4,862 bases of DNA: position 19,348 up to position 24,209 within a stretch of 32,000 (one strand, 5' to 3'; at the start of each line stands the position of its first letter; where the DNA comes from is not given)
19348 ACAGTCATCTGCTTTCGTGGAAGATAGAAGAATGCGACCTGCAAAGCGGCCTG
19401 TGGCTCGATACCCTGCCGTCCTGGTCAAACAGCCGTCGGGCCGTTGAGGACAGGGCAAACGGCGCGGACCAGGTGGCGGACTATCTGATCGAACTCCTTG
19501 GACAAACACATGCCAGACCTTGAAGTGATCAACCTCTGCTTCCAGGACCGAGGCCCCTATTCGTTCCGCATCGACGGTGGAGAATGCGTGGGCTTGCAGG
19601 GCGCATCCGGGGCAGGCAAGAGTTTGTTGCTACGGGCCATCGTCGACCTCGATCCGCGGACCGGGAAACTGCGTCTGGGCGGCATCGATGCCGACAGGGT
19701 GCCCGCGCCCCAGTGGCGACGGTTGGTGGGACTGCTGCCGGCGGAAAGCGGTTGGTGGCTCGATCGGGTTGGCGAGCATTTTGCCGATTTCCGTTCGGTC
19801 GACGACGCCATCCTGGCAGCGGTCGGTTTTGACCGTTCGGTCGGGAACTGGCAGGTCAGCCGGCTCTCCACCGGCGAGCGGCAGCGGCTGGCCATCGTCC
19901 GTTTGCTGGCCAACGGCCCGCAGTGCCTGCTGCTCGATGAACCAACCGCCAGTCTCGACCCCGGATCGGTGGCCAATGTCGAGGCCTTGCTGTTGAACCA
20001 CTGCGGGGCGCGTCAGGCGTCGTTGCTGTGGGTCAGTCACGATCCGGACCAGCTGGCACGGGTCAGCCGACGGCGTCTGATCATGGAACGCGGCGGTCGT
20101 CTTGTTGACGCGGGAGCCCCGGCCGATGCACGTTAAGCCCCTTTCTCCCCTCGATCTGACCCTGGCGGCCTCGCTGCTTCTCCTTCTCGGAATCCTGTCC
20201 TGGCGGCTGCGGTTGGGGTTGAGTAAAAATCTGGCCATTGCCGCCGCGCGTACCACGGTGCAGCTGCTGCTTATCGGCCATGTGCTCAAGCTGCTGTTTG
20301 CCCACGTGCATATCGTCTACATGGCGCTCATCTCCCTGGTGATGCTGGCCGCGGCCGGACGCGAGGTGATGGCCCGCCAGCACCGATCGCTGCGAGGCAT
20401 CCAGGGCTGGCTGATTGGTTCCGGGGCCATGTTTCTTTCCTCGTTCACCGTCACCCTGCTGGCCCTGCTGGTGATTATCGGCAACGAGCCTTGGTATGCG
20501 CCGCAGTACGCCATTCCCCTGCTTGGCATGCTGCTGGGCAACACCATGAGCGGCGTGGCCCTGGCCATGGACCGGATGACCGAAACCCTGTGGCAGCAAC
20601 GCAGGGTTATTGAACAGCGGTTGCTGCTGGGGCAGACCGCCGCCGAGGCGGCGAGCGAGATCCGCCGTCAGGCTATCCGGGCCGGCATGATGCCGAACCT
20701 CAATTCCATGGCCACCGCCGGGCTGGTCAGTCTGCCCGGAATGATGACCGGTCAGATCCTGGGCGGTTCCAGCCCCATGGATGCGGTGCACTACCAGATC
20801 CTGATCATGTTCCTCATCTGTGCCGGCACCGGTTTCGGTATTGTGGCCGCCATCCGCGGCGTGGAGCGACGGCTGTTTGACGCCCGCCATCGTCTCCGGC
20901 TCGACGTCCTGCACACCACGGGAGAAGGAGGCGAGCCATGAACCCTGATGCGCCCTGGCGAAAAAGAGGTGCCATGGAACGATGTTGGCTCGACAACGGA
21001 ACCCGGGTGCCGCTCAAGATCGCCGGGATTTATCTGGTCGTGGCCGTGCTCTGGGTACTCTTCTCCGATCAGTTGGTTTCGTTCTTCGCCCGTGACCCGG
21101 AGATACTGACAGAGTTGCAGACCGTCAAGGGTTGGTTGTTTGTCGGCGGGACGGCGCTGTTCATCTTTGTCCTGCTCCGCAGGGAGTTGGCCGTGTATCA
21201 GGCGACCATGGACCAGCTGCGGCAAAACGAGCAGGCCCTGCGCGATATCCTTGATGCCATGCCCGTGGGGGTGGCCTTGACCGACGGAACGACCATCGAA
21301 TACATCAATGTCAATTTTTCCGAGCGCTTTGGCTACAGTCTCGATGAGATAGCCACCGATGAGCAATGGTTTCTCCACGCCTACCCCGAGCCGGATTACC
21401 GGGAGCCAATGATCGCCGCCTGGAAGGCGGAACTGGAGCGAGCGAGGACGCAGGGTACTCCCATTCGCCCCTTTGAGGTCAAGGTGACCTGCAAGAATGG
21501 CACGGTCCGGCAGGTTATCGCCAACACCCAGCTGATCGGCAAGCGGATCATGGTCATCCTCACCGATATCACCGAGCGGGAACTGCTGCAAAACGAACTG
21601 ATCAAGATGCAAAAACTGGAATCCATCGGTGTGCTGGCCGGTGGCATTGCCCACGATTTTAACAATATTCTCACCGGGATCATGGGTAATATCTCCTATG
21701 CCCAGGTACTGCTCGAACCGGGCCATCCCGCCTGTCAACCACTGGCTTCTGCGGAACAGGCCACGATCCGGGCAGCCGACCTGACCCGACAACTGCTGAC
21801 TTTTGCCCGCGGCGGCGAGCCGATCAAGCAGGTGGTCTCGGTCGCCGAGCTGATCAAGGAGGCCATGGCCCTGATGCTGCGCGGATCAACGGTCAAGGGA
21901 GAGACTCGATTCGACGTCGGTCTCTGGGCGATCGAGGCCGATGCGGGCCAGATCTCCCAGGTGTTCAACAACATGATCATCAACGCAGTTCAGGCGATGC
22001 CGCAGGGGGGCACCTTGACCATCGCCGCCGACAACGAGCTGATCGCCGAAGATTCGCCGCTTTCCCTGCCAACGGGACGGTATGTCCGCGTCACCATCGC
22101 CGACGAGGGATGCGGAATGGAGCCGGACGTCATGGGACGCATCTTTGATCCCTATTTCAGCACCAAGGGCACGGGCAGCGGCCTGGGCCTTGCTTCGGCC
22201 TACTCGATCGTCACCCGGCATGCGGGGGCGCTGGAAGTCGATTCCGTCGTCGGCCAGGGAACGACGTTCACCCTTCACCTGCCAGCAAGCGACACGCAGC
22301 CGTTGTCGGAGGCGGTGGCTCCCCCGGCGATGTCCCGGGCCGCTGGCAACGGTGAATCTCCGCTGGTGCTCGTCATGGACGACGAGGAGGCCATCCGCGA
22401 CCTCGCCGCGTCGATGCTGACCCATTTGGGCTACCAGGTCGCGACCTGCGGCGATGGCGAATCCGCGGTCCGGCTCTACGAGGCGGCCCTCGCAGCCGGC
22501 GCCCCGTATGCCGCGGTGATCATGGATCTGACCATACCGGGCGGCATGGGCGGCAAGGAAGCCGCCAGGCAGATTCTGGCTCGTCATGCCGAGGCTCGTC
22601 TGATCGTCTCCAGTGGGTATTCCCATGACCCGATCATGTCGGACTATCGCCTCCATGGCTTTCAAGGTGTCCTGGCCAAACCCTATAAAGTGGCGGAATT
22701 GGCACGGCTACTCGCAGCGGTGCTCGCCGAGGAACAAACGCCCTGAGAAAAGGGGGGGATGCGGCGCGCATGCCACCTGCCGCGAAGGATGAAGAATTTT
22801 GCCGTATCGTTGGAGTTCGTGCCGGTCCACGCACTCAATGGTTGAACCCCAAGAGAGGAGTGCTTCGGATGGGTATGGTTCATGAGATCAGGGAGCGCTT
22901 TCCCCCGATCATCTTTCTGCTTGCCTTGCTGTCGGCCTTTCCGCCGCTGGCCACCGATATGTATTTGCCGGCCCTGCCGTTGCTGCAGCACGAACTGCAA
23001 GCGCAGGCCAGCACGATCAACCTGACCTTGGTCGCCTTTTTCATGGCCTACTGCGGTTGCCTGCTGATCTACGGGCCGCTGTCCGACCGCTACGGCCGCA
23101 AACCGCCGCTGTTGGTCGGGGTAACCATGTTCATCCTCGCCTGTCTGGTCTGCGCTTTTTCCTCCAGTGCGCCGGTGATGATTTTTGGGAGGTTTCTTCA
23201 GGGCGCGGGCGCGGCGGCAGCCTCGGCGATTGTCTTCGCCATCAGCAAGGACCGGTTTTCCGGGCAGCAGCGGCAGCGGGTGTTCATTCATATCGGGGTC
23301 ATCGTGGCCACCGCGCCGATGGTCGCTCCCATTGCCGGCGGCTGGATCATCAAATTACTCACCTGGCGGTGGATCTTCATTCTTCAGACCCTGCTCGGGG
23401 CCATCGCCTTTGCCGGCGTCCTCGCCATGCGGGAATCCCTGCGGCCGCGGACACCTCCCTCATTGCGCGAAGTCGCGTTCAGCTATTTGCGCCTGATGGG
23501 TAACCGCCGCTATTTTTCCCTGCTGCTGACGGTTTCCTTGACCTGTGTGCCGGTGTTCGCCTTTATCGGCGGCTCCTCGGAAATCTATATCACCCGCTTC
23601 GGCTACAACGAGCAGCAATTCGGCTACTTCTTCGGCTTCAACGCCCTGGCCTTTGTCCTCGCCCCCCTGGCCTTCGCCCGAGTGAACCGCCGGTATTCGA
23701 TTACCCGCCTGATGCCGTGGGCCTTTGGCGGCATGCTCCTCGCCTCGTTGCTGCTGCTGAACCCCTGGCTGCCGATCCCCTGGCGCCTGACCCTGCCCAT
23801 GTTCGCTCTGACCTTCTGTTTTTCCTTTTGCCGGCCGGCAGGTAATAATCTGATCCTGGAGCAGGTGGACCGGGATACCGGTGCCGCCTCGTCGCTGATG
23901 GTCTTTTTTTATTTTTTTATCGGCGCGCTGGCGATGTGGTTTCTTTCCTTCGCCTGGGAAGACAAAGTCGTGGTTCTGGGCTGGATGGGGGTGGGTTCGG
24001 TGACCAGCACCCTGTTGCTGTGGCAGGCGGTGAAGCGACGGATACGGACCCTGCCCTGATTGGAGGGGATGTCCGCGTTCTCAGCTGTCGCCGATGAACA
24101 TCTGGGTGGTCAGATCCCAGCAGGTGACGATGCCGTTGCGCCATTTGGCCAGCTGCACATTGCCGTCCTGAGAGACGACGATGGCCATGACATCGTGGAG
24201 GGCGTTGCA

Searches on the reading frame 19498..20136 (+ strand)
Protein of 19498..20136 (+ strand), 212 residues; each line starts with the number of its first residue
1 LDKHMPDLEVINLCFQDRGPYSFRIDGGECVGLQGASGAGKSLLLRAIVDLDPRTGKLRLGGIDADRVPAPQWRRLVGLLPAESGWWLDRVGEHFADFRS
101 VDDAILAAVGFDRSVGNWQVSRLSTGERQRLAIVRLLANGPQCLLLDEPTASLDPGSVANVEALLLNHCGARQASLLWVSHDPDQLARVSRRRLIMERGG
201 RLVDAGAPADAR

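Call 22: search_protein_families(library=pfam, proteins=[window:19498-20136:+], max_evalue=0.001)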
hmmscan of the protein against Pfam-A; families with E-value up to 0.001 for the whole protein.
window:19498-20136:+ (212 aa): 2 families
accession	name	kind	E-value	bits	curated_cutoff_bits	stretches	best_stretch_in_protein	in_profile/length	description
PF00005.33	ABC_tran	-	1.4e-21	77.9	25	1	21-151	4-137/137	ABC transporter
PF13304.12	AAA_21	-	4.6e-07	30.6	27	0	116-183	231-300/304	AAA domain, putative AbiEii toxin, Type IV TA system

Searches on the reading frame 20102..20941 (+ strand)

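Call 22: search_protein_families(library=pfam, proteins=[window:20102-20941:+], max_evalue=0.001)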
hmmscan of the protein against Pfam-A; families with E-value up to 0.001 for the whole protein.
window:20102-20941:+ (279 aa): 1 family
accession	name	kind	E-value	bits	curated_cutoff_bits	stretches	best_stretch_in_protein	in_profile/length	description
PF03649.18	UPF0014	-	2.6e-84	282.8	22.6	1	17-259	2-242/242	Uncharacterised protein family (UPF0014)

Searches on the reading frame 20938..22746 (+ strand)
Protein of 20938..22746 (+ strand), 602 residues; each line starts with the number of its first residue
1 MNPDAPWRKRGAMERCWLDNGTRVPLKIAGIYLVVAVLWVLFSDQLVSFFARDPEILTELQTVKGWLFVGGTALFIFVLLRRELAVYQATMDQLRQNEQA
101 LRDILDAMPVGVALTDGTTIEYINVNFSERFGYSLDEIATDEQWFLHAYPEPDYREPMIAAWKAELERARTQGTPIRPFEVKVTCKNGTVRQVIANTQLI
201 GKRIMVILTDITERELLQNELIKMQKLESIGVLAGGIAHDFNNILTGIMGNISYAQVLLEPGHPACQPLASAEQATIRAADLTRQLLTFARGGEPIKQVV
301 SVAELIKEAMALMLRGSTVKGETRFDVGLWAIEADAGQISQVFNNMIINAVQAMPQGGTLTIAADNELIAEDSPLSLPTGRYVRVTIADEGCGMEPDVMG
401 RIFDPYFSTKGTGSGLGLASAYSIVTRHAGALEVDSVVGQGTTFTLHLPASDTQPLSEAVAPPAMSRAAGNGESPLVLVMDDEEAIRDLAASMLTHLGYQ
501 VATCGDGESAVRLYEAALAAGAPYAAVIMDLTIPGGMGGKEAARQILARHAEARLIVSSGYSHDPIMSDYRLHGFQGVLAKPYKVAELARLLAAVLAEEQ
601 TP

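Call 22: search_protein_families(library=pfam, proteins=[window:20938-22746:+], max_evalue=0.001)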
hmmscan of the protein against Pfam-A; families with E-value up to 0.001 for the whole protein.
window:20938-22746:+ (602 aa): 7 families
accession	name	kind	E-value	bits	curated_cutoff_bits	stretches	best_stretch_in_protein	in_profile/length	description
PF02518.31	HATPase_c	-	7.4e-22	78.3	26.4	1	335-450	2-109/111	Histidine kinase-, DNA gyrase B-, and HSP90-like ATPase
PF00072.30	Response_reg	-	2.1e-14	54.1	30.2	1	477-590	1-108/111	Response regulator receiver domain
PF13188.13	PAS_8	-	2e-06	27.9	21.8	1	101-150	3-50/65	PAS domain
PF00512.31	HisKA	-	1.5e-05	25.3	26.9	1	233-293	5-64/66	His Kinase A (phospho-acceptor) domain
PF13426.13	PAS_9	-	6.8e-05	23.5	27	1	110-213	2-103/103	PAS domain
PF08447.18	PAS_3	-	0.00024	21.8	25.6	1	121-200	2-75/89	PAS fold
PF01554.23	MatE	-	0.0005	20.2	24.9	0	29-92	80-143/161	MatE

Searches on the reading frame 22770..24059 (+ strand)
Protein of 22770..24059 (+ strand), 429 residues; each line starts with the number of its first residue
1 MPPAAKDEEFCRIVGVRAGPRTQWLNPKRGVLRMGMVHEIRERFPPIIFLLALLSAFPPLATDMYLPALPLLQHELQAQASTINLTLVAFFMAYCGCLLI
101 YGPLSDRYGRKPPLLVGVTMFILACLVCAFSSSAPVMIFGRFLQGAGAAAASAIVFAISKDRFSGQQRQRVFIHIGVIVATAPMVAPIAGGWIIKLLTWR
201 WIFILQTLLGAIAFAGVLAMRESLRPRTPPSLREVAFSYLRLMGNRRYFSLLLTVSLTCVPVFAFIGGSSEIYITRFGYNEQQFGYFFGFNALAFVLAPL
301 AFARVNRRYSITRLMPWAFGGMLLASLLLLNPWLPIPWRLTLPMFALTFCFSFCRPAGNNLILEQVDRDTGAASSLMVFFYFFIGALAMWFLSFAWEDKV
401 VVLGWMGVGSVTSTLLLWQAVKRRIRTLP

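Call 22: search_protein_families(library=pfam, proteins=[window:22770-24059:+], max_evalue=0.001)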
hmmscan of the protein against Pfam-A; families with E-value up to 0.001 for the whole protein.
window:22770-24059:+ (429 aa): 3 families
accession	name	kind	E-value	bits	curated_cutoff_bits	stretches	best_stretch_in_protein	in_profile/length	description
PF07690.21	MFS_1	-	3.6e-46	158.1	33.4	1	53-388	3-346/347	Major Facilitator Superfamily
PF00083.30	Sugar_tr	-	2.4e-11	43.7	22.3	1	80-224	46-195/452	Sugar (and other) transporter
PF06609.19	TRI12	-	7.2e-05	21.9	23.2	1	71-217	70-213/599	Fungal trichothecene efflux pump (TRI12)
